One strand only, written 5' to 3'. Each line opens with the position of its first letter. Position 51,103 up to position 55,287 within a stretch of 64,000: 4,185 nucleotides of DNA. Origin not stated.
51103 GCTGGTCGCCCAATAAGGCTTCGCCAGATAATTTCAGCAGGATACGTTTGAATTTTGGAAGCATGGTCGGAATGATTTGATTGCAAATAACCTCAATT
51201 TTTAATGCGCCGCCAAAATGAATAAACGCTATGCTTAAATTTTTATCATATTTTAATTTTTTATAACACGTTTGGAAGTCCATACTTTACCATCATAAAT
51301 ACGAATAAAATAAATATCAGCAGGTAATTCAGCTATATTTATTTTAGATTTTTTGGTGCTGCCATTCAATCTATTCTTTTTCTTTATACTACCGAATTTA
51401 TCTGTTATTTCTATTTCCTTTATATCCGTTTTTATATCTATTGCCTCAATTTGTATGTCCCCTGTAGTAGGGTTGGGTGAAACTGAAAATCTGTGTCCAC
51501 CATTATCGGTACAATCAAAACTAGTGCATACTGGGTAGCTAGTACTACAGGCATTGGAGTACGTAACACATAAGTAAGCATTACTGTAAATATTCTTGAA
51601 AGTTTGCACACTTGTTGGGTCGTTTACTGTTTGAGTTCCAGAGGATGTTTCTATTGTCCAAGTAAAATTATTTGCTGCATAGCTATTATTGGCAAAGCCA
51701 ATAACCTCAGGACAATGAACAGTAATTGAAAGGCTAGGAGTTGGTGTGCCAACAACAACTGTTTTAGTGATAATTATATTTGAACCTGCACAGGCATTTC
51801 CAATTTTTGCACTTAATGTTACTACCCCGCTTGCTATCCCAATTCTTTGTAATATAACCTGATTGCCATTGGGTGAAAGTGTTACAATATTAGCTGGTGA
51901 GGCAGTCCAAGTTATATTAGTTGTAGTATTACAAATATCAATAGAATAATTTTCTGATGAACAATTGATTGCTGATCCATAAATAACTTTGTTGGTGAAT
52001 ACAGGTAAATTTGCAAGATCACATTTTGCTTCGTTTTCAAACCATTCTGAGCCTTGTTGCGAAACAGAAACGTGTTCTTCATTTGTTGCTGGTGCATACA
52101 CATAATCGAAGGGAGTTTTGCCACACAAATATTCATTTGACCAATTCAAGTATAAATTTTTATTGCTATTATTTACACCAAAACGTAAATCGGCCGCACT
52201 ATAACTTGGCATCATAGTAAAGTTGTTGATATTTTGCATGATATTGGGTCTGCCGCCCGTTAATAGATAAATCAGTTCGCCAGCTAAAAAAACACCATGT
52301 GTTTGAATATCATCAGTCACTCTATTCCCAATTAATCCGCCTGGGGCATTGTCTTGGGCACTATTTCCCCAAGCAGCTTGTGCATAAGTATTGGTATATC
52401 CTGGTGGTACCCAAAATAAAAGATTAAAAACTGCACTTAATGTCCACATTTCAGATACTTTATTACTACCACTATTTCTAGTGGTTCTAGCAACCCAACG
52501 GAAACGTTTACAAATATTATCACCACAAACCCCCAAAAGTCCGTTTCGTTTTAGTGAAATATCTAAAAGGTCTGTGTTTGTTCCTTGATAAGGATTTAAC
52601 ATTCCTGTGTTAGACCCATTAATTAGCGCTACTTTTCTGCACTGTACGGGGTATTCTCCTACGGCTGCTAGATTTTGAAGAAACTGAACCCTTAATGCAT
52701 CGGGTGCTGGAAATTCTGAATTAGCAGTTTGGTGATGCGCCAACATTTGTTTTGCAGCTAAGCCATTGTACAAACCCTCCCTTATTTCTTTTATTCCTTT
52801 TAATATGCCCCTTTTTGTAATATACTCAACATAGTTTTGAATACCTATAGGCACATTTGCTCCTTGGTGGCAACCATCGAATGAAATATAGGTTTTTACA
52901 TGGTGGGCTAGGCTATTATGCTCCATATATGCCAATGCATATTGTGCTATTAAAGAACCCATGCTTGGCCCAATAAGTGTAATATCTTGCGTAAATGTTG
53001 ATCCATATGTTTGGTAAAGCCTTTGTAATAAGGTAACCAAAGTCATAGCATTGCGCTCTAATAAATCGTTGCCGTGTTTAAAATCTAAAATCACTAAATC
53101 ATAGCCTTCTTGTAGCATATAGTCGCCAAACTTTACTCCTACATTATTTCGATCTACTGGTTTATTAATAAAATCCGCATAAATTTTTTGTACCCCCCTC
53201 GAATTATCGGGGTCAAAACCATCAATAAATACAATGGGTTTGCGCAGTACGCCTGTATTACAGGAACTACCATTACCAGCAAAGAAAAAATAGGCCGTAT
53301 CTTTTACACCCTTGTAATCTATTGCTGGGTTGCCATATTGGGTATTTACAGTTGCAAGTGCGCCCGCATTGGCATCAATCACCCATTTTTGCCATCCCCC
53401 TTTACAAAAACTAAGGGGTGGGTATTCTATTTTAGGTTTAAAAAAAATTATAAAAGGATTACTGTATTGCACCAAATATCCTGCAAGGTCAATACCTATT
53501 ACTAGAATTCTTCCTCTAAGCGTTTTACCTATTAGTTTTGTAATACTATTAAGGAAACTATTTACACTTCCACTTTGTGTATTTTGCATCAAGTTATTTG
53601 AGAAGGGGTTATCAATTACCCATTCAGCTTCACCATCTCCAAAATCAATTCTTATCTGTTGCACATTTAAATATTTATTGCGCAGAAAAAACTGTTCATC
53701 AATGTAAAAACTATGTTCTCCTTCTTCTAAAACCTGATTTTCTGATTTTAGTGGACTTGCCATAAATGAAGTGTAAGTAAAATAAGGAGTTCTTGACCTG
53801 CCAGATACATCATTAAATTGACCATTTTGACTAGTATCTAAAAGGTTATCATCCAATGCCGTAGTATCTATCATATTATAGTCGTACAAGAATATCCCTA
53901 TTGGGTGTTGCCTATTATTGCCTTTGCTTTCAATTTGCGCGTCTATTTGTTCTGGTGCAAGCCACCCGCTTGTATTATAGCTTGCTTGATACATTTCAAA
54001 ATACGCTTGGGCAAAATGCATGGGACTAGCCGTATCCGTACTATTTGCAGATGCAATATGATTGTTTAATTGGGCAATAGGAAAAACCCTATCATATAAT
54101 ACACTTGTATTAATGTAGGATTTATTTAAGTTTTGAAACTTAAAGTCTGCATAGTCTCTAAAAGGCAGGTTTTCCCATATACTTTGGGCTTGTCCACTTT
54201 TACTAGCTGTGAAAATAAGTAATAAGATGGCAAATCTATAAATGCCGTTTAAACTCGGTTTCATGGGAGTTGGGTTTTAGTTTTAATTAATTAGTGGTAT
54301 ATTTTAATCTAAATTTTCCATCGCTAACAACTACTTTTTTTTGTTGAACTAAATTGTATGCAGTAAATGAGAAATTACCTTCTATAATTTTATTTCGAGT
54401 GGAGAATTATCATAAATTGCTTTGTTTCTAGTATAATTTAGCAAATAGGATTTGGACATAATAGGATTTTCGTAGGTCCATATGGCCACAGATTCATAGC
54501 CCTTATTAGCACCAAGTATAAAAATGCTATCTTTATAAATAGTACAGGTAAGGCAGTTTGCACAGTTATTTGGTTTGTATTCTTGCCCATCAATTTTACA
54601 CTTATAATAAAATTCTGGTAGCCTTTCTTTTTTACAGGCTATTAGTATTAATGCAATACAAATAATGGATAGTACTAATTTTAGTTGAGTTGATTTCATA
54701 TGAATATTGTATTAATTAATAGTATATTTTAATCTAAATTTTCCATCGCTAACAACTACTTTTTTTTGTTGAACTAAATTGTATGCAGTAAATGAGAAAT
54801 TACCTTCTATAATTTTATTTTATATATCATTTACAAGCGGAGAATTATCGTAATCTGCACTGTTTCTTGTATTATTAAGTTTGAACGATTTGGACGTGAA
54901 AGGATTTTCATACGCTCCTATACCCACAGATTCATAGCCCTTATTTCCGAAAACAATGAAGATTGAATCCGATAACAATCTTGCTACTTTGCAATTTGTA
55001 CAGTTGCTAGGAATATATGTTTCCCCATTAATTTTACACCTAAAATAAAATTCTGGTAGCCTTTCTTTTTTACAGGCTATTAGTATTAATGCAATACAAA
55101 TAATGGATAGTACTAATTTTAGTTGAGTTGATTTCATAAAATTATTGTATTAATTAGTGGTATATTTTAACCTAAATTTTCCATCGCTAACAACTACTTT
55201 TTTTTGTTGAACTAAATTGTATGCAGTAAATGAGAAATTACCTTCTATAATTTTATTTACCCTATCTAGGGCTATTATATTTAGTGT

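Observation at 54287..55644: Mosaic tandem lipoprotein array in which two copies break at exactly the same cassette boundary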

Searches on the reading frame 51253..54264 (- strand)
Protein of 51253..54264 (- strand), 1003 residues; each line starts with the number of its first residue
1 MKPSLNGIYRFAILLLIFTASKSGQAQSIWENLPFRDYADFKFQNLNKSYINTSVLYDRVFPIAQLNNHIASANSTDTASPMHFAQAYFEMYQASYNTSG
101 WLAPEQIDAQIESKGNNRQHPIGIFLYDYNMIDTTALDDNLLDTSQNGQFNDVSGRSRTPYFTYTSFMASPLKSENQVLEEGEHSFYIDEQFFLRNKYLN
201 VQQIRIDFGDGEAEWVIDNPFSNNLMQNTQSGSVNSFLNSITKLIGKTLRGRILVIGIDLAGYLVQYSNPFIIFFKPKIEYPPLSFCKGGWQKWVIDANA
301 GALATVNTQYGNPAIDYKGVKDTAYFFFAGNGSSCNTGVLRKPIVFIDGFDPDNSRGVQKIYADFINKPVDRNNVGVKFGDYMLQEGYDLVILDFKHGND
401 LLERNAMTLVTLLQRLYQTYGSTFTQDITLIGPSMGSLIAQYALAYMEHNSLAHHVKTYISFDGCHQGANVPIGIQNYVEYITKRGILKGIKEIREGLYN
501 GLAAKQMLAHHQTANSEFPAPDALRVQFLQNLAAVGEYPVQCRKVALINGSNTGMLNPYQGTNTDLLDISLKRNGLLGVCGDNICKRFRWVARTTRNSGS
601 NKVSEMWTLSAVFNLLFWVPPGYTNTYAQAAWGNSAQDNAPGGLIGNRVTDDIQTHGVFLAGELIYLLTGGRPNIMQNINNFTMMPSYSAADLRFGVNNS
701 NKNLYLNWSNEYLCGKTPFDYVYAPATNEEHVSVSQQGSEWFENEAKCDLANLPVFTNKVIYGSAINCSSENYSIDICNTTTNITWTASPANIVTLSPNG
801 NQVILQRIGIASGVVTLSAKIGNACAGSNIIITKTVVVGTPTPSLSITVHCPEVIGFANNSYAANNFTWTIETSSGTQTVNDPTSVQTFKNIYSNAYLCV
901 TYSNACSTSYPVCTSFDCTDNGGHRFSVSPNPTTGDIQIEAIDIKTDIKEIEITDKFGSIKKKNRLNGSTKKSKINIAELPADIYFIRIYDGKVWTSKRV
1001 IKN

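Call 5: search_protein_families(library=pfam, proteins=[window:51253-54264:-], max_evalue=1)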
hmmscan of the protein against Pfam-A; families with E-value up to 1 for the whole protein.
window:51253-54264:- (1003 aa): 6 families
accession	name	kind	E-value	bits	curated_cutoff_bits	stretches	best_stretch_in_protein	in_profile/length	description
PF18962.6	Por_Secre_tail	-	7.9e-09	36.1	27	1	929-1001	2-74/75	Secretion system C-terminal sorting domain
PF07819.20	PGAP1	-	0.00028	21.2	24.3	1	395-472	59-135/233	PGAP1-like alpha/beta domain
PF02450.21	LCAT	-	0.018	14.7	21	1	423-470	118-166/392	Lecithin:cholesterol acyltransferase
PF02089.21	Palm_thioest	-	0.025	14.7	26.8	1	423-471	70-115/254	Palmitoyl protein thioesterase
PF05057.20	DUF676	-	0.072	13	20.3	1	423-469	76-128/217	Putative serine esterase (DUF676)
PF06639.16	BAP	-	0.45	11.5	25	0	677-717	22-62/76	Basal layer antifungal peptide (BAP)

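Call 25: find_encoding_contigs(protein=window:51253-54264:-, flank=3000, max_places=6)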
Protein window:51253-54264:- (1003 aa): 2 contigs read that carry it; 2 places shown.
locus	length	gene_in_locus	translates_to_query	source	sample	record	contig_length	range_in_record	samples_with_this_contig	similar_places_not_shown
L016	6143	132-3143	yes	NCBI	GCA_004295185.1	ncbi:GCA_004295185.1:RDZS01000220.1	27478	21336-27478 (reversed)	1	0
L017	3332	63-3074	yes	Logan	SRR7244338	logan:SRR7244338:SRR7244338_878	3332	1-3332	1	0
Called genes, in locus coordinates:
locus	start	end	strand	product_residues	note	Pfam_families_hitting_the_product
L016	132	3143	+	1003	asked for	PF18962:Por_Secre_tail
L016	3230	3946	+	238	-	PF00696:AA_kinase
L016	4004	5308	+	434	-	PF02321:OEP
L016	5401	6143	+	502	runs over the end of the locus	-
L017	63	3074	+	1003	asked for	PF18962:Por_Secre_tail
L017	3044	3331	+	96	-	?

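Call 66: search_solved_structures(query=window:51253-54264:-, max_evalue=0.01)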
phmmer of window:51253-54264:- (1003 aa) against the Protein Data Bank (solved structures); distinct sequences matched with E-value up to 0.01: 0.

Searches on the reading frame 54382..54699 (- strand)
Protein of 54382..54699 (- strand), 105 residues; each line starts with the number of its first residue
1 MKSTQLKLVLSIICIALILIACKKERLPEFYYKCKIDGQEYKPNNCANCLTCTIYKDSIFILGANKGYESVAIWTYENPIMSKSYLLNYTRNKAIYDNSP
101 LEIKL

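Call 5: search_protein_families(library=pfam, proteins=[window:54382-54699:-], max_evalue=1)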
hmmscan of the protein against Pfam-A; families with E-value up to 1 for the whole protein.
window:54382-54699:- (105 aa): 0 families

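Call 17: find_encoding_contigs(protein=window:54382-54699:-, flank=3000, max_places=6)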
Protein window:54382-54699:- (105 aa): no gene with exactly this product is on record in the collection.

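Call 31: find_homologous_proteins(query=A1, max_evalue=0.001)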
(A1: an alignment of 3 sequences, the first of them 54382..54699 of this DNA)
Query A1 (3 sequences) (105 aa, profile of the alignment): 70 proteins with E <= 0.001 among 278 candidates.
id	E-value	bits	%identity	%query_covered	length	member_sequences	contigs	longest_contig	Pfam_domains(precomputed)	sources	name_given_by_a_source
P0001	2.0e-64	234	64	81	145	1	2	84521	PF19765.5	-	-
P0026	2.3e-54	201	72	96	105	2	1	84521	-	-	-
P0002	2.9e-46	175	54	96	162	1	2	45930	PF19765.5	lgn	-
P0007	1.7e-44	169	54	95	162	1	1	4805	PF19765.5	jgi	jgi:hypothetical protein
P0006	3.0e-43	165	50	94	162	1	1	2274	PF19765.5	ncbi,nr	ncbi:MAG: hypothetical protein H7331_11670 [Bacteroidia bacterium]|nr:hypothetical protein [Bacteroi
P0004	3.4e-43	165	57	77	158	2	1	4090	PF19765.5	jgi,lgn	jgi:hypothetical protein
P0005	4.7e-43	165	53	80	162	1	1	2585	PF19765.5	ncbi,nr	ncbi:MAG: hypothetical protein H7101_11910 [Deinococcales bacterium]|nr:hypothetical protein [Chitin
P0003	7.2e-42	161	53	86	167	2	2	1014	PF19765.5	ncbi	-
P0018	1.0e-40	157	50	89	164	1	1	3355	PF19765.5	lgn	-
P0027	4.5e-40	155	40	90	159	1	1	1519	PF19765.5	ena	-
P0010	1.4e-39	153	49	89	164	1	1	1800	PF19765.5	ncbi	-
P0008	3.0e-39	152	59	64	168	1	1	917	PF19765.5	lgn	-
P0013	7.1e-39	151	42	89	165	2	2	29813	PF19765.5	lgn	-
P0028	1.1e-38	150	51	87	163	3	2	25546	PF19765.5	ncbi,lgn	-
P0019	4.8e-38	148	52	90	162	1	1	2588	PF19765.5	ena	-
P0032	7.8e-37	144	44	84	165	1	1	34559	PF19765.5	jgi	-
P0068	7.6e-24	102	54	80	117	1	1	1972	-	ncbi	-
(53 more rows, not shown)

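Call 32: list_cluster_members(proteins=[P0026, L015:3451-3852:+, P0068])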
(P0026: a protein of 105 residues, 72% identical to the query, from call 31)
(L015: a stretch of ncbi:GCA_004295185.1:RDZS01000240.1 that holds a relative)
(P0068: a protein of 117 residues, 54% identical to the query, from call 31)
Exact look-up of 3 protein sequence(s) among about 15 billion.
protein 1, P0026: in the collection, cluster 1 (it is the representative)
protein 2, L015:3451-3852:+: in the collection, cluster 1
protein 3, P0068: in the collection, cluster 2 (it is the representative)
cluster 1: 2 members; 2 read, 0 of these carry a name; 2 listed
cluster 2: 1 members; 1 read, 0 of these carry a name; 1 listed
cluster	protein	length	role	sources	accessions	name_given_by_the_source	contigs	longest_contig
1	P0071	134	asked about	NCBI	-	-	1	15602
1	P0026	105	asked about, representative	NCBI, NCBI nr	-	-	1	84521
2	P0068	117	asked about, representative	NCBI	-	-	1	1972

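Call 42: find_encoding_contigs(protein=P0032, flank=4000, max_places=3)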
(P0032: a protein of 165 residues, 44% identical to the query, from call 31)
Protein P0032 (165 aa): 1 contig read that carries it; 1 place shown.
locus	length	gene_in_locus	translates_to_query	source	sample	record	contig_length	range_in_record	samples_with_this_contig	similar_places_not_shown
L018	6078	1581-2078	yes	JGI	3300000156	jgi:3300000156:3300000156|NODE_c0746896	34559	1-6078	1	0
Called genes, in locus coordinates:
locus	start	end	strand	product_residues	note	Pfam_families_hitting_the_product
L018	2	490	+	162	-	?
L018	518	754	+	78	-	-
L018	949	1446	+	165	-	PF19765:DUF6252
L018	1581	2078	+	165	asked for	PF19765:DUF6252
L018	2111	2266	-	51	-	-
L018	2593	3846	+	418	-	-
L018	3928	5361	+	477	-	-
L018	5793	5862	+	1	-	-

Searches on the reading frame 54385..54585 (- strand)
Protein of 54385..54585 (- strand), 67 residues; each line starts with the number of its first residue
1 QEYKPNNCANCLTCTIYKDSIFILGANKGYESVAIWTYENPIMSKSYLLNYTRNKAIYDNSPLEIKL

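Call 38: find_encoding_contigs(protein=window:54385-54585:-, flank=1000, max_places=6)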
Protein seq(67 aa) (67 aa): no gene with exactly this product is on record in the collection.

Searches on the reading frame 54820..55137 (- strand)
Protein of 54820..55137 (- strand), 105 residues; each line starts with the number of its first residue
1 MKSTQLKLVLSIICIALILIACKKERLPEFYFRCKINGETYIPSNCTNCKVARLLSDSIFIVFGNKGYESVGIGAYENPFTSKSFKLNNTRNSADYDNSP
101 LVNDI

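Call 5: search_protein_families(library=pfam, proteins=[window:54820-55137:-], max_evalue=1)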
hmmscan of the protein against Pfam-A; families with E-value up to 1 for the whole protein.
window:54820-55137:- (105 aa): 1 family
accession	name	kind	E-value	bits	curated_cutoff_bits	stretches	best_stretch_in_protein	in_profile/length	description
PF00035.32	dsrm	-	0.12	13.4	23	1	26-53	29-55/66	Double-stranded RNA binding motif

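Call 18: find_encoding_contigs(protein=window:54820-55137:-, flank=3000, max_places=6)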
Protein window:54820-55137:- (105 aa): no gene with exactly this product is on record in the collection.

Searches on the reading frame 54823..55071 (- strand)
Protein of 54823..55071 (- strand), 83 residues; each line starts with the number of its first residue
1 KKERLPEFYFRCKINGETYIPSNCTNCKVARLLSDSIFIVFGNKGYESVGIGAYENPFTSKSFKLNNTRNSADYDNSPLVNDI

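Call 39: find_encoding_contigs(protein=window:54823-55071:-, flank=1000, max_places=6)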
Protein seq(83 aa) (83 aa): no gene with exactly this product is on record in the collection.
